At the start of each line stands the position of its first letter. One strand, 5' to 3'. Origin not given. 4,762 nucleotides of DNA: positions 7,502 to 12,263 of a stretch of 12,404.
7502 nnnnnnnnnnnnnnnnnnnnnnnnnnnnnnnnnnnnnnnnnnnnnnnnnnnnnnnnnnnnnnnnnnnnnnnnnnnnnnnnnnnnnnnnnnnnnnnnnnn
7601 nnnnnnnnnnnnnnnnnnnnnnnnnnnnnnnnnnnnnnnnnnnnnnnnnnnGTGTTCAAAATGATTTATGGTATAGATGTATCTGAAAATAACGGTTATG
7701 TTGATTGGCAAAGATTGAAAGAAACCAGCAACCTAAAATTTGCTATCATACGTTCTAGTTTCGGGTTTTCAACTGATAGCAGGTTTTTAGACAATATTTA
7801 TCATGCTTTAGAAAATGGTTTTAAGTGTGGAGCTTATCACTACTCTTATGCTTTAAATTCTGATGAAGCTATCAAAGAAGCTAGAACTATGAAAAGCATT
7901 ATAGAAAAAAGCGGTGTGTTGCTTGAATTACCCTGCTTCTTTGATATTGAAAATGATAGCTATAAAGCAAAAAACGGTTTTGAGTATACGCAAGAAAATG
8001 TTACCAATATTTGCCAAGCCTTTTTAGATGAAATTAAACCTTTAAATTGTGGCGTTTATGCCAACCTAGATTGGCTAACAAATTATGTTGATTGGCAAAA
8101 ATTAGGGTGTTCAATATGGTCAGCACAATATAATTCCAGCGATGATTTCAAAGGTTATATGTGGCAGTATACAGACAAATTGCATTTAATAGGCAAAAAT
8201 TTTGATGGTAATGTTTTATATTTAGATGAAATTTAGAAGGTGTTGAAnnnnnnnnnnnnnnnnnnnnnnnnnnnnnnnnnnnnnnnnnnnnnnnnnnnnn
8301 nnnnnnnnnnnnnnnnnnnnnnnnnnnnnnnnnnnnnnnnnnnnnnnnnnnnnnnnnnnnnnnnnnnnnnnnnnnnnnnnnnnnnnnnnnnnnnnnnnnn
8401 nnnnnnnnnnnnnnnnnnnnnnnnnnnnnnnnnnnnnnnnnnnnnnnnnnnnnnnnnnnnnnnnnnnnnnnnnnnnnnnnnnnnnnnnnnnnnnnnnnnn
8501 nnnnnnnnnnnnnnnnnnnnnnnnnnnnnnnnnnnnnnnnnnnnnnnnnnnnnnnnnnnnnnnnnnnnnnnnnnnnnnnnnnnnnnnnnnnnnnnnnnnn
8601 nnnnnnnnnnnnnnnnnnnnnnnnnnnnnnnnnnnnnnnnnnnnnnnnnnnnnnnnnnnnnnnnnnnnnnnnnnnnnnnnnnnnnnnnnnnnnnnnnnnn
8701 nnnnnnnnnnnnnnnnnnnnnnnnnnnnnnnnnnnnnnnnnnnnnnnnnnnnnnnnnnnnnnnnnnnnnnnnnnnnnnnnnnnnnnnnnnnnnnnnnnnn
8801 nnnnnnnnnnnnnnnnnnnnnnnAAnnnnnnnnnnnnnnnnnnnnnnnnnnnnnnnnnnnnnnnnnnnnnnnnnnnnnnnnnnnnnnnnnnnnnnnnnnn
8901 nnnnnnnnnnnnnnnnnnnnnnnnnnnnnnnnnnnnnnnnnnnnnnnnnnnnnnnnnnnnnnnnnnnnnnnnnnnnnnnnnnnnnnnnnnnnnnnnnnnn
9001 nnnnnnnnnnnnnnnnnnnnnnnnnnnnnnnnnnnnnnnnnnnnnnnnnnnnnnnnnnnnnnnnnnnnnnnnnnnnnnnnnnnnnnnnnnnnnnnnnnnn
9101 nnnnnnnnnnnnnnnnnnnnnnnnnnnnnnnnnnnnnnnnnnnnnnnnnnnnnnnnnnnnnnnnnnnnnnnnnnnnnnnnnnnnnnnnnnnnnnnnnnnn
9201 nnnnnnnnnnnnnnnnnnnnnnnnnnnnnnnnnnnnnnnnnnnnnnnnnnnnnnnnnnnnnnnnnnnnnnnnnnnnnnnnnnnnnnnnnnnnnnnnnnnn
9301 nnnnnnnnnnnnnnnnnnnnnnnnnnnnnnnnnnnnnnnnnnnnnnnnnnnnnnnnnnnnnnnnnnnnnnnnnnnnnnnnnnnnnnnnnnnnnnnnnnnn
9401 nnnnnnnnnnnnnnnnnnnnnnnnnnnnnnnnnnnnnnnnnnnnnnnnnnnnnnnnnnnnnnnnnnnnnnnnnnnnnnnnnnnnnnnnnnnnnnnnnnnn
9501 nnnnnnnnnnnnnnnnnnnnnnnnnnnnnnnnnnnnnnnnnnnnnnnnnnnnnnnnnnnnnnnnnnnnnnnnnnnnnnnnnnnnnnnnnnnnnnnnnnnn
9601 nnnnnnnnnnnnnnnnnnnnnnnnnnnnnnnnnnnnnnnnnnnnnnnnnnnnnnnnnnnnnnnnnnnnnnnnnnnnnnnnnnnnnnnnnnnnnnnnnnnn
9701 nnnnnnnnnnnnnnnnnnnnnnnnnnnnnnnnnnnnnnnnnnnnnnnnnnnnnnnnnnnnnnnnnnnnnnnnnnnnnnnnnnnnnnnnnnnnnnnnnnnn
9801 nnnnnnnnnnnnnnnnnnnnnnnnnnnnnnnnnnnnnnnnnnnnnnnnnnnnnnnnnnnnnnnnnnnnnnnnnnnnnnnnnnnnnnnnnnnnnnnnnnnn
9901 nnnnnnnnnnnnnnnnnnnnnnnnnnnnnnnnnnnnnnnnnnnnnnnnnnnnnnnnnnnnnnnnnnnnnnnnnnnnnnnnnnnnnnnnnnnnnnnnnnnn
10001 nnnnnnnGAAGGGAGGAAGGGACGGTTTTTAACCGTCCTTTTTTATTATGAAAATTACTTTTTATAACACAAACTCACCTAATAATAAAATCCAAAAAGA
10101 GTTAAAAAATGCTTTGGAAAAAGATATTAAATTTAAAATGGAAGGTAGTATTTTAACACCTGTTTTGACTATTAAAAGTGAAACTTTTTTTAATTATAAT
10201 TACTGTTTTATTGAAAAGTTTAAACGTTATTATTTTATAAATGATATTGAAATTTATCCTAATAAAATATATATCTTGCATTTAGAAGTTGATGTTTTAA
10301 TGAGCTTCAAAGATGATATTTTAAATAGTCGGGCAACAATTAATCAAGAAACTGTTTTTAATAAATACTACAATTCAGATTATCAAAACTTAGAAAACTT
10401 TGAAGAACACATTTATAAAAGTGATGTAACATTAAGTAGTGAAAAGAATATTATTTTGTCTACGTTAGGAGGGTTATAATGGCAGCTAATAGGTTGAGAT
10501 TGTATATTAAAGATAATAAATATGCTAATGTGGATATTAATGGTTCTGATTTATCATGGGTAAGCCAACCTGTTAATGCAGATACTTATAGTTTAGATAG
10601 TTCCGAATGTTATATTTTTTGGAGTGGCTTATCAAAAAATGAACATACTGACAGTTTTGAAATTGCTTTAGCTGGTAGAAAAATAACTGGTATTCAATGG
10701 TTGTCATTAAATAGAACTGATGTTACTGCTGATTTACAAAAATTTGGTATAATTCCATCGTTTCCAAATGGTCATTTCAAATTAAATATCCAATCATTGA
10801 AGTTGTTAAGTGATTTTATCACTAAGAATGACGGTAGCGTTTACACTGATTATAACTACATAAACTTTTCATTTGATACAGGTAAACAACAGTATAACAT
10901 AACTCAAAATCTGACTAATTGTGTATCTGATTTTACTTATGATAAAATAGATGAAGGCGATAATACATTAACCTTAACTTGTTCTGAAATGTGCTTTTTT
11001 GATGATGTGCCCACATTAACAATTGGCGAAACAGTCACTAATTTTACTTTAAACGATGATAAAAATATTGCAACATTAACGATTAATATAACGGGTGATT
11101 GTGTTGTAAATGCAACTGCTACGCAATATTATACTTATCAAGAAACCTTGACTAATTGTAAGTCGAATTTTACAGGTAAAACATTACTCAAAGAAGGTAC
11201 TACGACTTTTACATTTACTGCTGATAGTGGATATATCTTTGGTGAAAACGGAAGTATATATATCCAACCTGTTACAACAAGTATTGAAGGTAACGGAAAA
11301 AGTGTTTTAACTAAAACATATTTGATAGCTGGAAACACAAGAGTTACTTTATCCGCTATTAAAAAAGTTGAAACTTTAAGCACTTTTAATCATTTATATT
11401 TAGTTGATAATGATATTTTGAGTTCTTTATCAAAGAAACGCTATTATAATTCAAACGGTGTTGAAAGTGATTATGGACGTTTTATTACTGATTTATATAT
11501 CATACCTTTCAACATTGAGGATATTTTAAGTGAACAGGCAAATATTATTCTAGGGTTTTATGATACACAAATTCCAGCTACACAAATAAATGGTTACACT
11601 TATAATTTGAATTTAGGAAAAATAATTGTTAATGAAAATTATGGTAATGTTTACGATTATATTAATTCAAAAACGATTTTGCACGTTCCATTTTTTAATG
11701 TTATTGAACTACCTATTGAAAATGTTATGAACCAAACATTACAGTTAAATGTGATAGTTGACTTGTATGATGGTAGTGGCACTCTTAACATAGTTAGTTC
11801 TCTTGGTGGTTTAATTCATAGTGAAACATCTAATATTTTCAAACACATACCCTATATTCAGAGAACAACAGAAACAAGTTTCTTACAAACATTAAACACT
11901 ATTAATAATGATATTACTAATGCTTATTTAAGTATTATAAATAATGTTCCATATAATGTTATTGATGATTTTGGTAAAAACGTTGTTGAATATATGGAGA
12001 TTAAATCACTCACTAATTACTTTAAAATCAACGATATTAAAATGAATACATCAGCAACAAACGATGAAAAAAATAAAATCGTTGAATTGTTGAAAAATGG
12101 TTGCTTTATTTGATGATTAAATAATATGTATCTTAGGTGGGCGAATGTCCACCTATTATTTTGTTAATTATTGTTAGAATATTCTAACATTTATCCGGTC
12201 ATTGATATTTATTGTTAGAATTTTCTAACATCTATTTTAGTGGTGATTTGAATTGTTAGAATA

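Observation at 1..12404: Window is an entire, unusually small (12.4 kb) protein-primed phi29-like podophage genome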

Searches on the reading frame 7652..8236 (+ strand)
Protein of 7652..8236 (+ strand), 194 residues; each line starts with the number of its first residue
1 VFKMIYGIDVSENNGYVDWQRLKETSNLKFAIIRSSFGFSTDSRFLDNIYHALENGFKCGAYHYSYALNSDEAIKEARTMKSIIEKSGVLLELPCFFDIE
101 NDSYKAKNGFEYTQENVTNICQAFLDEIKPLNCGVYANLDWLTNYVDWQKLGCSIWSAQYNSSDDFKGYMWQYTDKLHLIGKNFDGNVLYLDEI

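Call 6: search_protein_families(library=pfam, max_evalue=0.1, proteins=[window:7652-8236:+])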
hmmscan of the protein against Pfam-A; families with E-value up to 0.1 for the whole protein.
window:7652-8236:+ (194 aa): 1 family
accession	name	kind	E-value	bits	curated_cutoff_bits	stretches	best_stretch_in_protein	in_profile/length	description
PF01183.26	Glyco_hydro_25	-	7.7e-22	78.9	27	1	8-179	1-177/180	Glycosyl hydrolases family 25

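Call 7: search_protein_families(library=phrogs, max_evalue=0.01, proteins=[window:7652-8236:+])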
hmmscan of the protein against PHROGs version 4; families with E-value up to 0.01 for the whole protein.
window:7652-8236:+ (194 aa): 5 families
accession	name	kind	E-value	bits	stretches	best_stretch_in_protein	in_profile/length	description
phrog_291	-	lysis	1.9e-34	120.3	1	3-193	111-309/509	endolysin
phrog_6745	-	lysis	7e-28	98.6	1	3-165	2-159/396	endolysin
phrog_6219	-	lysis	2.2e-20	74.4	1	4-188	1-185/326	endolysin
phrog_3084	-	lysis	8e-11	42.6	1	4-170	158-315/468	endolysin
phrog_6007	-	lysis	0.0011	18.8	1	5-164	3-152/483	endolysin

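Call 92: search_dna_similar(query=window:7652-8236:+, collection=phages, mode=protein, max_rows=25, max_evalue=1e-8)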
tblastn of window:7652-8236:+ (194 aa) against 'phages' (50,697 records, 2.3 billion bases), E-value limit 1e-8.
Records with a match: 46; places in all: 49; records where one place covers at least 80% of the query: 46.
Best place of each record, by identity: <60% 46.
By first word of the organism name: Bacteriophage 17; Clostridium 8; Bacillus 6; Coprococcus 3; bajarodcaudo 2; Butyrivibrio 2; Agathobacter 2; Lachnospiraceae 2; Streptococcus 1; Parageobacillus 1; and 2 more.
By host as written in the record: - 20; Bacillus subtilis 6; Clostridium_AQ sp003481775 DA461 4; Clostridium perfringens 3; Coprococcus sp. 3; Butyrivibrio fibrisolvens DSM 3071 2; Agathobacter sp. 2; Lachnospiraceae 2; and 4 more.
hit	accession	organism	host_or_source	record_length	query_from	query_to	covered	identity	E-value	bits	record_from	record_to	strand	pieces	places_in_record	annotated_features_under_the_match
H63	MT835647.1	Bacteriophage sp.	human fecal samples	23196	7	192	96%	37.2%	4e-22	99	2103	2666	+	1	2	record has no annotation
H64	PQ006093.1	bajarodcaudo virus 2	Neotoma bryanti feces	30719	4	192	97%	36.5%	2e-23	102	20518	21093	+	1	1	GH25 PlyB-like endolysin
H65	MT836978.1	Bacteriophage sp.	human fecal samples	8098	7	191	95%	34.8%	2e-19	91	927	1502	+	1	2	record has no annotation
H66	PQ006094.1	bajarodcaudo virus 3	Neotoma bryanti feces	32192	5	192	97%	34.2%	4e-19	90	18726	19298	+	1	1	GH25 PlyB-like endolysin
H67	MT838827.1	Bacteriophage sp.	human fecal samples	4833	8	194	96%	34.0%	8e-19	89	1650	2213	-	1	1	record has no annotation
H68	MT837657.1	Bacteriophage sp.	human fecal samples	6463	5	192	97%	33.3%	6e-18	86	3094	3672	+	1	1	record has no annotation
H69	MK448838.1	Streptococcus phage Javan100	Streptococcus constellatus 925_SCON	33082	5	192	97%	33.3%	7e-18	86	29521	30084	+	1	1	lysin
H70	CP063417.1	Parageobacillus phage JGon-2020a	Parageobacillus thermoglucosidasius 23.6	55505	1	192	99%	32.5%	1e-18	89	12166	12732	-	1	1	record has no annotation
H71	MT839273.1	Bacteriophage sp.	human fecal samples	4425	5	191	96%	32.7%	4e-20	92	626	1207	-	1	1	record has no annotation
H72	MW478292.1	Clostridium phage vB_CpeS-1181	Clostridium perfringens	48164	4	181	92%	34.2%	1e-18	89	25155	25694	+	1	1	endolysin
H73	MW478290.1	Clostridium phage phiCp-B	Clostridium perfringens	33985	4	181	92%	34.2%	1e-18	88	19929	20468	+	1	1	endolysin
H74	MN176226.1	Bacillus phage 035JT001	Bacillus subtilis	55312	7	192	96%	32.6%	3e-11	67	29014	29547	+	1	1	34: endolysin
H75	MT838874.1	Bacteriophage sp.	human fecal samples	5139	4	189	96%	32.0%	1e-14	77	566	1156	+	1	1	record has no annotation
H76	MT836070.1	Bacteriophage sp.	human fecal samples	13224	7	188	94%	32.0%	2e-12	70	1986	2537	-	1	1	record has no annotation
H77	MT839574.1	Bacteriophage sp.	human fecal samples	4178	3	188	96%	31.2%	1e-15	80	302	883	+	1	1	record has no annotation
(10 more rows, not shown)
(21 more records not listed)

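Call 93: search_dna_similar(query=window:7652-8236:+, collection=plasmids, mode=protein, max_rows=15, max_evalue=1e-8)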
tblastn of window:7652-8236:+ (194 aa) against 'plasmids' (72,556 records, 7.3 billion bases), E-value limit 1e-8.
Records with a match: 33; places in all: 33; records where one place covers at least 80% of the query: 33.
Best place of each record, by identity: <60% 33.
By first word of the organism name: Clostridium 27; Subdoligranulum 2; Collinsella 1; [Eubacterium] 1; Lachnospira 1; Paenibacillus 1.
By predicted mobility (MOB-suite, as given by PLSDB): non-mobilizable 32; mobilizable 1.
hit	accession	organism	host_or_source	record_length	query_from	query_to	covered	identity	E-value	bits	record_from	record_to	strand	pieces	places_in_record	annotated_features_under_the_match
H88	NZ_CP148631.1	Clostridium perfringens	Homo sapiens,single cell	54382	3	192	98%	34.2%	3e-18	89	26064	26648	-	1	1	GH25 family lysozyme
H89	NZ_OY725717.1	Collinsella aerofaciens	-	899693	7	192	96%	33.5%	2e-15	81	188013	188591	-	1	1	hypothetical protein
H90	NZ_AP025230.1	Clostridium perfringens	-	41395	3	181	92%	34.7%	2e-20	95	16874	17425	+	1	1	GH25 family lysozyme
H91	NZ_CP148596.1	Clostridium perfringens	Homo sapiens,single cell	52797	3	181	92%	34.6%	9e-19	90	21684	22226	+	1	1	GH25 family lysozyme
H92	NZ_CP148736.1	Clostridium perfringens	-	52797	3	181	92%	34.6%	9e-19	90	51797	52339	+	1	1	none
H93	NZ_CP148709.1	Clostridium perfringens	Dog,single cell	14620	3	181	92%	34.6%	1e-18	90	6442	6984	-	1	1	GH25 family lysozyme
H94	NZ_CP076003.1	Clostridium perfringens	Antibiotic associated diarrhea, human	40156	3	181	92%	34.6%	1e-18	90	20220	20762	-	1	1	GH25 family lysozyme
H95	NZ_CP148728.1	Clostridium perfringens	-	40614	3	181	92%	34.6%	1e-18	90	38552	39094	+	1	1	GH25 family lysozyme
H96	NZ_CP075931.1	Clostridium perfringens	feces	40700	3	181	92%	34.6%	1e-18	90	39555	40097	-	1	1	GH25 family lysozyme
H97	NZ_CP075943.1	Clostridium perfringens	feces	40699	3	181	92%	34.6%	1e-18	90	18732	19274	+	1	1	GH25 family lysozyme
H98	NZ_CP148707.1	Clostridium perfringens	Dog,single cell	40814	3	181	92%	34.6%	2e-18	89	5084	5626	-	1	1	GH25 family lysozyme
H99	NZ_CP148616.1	Clostridium perfringens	-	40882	3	181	92%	34.6%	2e-18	89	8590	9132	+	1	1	GH25 family lysozyme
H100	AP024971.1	Clostridium perfringens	Homo sapiens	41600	2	192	98%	32.0%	4e-16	83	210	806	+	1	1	hypothetical protein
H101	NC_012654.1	Clostridium botulinum Ba4 str. 657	-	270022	4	192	97%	32.3%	1e-15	81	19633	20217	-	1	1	GH25 family lysozyme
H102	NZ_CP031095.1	Clostridium botulinum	Homo sapiens,human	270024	4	192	97%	32.3%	1e-15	81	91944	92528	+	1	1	GH25 family lysozyme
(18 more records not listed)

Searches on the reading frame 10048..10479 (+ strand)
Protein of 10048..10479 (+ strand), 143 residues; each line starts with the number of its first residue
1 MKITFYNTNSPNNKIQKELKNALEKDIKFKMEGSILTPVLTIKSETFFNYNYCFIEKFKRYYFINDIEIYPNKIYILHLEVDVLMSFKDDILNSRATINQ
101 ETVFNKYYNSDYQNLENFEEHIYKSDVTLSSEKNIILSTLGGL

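Call 6: search_protein_families(library=pfam, max_evalue=0.1, proteins=[window:10048-10479:+])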
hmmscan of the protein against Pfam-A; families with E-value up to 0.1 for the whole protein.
window:10048-10479:+ (143 aa): 0 families

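Call 7: search_protein_families(library=phrogs, max_evalue=0.01, proteins=[window:10048-10479:+])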
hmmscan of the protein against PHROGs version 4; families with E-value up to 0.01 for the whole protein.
window:10048-10479:+ (143 aa): 0 families

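Call 88: search_solved_structures(query=A8, max_evalue=10)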
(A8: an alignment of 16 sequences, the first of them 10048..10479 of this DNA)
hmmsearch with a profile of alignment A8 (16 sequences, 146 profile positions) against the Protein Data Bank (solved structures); distinct sequences matched with E-value up to 10: 4.
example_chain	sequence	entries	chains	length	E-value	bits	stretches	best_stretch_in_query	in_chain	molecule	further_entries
4eo2_A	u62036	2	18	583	0.00023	24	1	3-123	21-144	Major tail protein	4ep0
5fb4_A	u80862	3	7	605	0.021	17.6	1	62-102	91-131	Distal tube protein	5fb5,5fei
8egs_Y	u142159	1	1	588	0.032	17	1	3-90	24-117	Major tail protein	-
2i3e_A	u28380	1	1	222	1.2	11.9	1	80-124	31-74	G-RICH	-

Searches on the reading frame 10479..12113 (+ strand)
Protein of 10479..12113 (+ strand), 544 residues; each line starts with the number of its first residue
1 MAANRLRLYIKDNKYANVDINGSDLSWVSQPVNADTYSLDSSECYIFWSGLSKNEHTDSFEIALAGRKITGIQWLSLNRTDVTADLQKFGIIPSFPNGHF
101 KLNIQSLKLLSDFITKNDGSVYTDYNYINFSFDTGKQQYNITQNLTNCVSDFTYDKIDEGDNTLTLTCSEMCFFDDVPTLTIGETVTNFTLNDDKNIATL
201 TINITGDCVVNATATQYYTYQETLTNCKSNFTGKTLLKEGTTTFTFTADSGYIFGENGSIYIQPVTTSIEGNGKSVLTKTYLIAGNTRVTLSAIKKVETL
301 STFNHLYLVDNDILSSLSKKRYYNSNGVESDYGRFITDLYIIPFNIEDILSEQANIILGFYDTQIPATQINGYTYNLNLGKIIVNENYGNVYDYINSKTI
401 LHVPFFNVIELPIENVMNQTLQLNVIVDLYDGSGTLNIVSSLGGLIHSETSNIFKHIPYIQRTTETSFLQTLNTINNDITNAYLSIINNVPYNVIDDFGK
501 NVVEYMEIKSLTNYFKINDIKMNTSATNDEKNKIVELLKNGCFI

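Call 6: search_protein_families(library=pfam, max_evalue=0.1, proteins=[window:10479-12113:+])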
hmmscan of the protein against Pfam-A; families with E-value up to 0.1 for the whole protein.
window:10479-12113:+ (544 aa): 0 families

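Call 7: search_protein_families(library=phrogs, max_evalue=0.01, proteins=[window:10479-12113:+])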
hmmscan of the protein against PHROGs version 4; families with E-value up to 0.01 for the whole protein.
window:10479-12113:+ (544 aa): 0 families

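Call 68: find_homologous_proteins(query=window:10479-12113:+, max_evalue=0.00001)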
Query window:10479-12113:+ (544 aa): 37 proteins with E <= 0.00001 among 8000 candidates.
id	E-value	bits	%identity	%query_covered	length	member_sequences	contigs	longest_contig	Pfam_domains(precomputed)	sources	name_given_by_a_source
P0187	0.0e+0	1201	100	100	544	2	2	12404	-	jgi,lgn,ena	jgi:hypothetical protein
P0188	0.0e+0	1101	90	100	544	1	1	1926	-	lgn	-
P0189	0.0e+0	1090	89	100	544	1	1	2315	-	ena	-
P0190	0.0e+0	1088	90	100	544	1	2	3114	-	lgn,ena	-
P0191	0.0e+0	1087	89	100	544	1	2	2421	-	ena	-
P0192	0.0e+0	1086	90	100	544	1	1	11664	-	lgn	-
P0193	0.0e+0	1085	90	100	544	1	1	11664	-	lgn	-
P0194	0.0e+0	1084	89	100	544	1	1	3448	-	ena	-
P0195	0.0e+0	1084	89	100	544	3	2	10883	-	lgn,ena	-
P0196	0.0e+0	1084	89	100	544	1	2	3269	-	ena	-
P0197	0.0e+0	1083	89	100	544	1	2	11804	-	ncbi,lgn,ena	-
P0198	0.0e+0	1081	89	100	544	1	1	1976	-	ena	-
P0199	0.0e+0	1081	89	100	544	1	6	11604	-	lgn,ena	-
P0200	0.0e+0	1080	89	100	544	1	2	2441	-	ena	-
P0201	0.0e+0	1079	88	100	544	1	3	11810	-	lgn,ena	-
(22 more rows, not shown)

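Call 69: find_encoding_contigs(protein=P0187, flank=10000, max_places=6)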
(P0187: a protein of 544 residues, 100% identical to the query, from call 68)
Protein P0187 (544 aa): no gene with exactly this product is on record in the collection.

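Call 72: list_cluster_members(proteins=[P0187])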
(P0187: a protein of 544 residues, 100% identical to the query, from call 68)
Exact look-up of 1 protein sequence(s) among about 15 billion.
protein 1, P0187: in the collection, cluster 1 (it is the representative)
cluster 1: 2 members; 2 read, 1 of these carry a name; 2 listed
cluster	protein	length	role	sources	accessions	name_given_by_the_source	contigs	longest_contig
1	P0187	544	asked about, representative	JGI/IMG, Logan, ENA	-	hypothetical protein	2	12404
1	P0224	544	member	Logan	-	-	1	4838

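Call 83: predict_structure(alignment_id=A7)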
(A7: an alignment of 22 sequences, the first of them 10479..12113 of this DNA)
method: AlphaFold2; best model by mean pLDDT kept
length: 544 residues; sequences in the alignment: 22
mean_pLDDT: 68.7   pTM: 0.37
mean pLDDT of the five models: 68.7, 63.0, 60.3, 60.2, 57.6
residues with pLDDT >= 90: 105; 70-90: 203; 50-70: 73; < 50: 163
segments of 3 or more residues with pLDDT < 50: 1-61, 63-134, 298-302, 464-471, 491-507
pLDDT, mean of each block of 10 residues (from residue 1): 42 39 46 43 42 42 46 38 29 37 38 34 31 55 93 78 92 94 92 95 89 94 90 84 90 75 82 81 90 65 73 86 60 79 85 82 87 87 73 68 87 83 90 89 83 78 46 66 75 40 43 59 74 76 59
secondary structure, 60 per line:
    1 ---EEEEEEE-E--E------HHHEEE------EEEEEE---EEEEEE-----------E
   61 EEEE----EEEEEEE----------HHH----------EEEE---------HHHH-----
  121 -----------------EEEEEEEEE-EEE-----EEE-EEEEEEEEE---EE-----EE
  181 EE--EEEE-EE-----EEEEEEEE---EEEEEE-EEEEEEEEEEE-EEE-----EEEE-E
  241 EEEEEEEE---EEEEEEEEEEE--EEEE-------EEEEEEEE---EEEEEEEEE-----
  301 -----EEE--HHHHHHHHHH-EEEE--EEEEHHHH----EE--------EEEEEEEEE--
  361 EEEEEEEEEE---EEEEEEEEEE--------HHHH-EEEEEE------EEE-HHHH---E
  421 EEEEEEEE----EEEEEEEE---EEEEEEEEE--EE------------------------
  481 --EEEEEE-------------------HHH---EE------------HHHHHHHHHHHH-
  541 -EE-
elements in order: E4-10 E25-27 E34-39 E43-48 E60-64 E69-75 E99-102 H112-115 E138-146 E148-150 E156-158 E160-168 E179-182 E185-188 E197-204 E208-213 E215-225 E227-229 E235-238 E240-248 E252-262 E265-268 E276-283 E287-295 E306-308 H311-320 E322-325 E328-331 H332-335 E350-358 E361-370 E374-383 H392-395 E397-402 E409-411 H413-416 E420-428 E433-440 E444-452 E483-488 H528-539
